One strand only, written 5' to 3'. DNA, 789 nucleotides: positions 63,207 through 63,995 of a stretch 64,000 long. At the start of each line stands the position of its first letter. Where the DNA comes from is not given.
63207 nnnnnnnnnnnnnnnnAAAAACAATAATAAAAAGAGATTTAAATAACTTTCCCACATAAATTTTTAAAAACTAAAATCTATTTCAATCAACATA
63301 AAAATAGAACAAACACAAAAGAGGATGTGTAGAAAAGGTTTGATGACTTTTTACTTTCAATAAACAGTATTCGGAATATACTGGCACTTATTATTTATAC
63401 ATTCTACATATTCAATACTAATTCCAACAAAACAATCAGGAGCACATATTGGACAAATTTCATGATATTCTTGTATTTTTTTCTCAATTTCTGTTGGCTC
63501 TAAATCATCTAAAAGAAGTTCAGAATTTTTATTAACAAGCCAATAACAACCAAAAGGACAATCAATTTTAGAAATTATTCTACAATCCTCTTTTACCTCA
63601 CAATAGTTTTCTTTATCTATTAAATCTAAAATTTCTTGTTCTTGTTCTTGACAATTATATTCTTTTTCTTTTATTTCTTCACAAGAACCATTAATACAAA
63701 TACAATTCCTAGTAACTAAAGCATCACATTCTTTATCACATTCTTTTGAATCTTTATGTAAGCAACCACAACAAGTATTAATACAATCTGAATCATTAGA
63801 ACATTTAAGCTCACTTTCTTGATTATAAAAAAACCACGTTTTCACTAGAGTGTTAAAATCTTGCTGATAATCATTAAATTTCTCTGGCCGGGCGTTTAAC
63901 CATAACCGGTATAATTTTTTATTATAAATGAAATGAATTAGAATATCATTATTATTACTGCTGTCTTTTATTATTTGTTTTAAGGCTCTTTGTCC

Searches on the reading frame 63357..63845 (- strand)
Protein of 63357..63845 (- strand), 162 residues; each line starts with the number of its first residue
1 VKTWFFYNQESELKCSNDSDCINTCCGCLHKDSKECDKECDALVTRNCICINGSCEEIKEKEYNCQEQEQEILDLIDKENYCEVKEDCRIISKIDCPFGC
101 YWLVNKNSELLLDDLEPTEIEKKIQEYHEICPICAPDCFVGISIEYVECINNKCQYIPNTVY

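Call 31: search_protein_families(library=pfam, proteins=[window:63357-63845:-], max_evalue=0.001)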
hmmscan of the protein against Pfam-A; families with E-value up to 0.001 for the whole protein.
window:63357-63845:- (162 aa): 0 families

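Call 60: find_encoding_contigs(protein=window:63357-63845:-, flank=10000, max_places=3)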
Protein window:63357-63845:- (162 aa): no gene with exactly this product is on record in the collection.
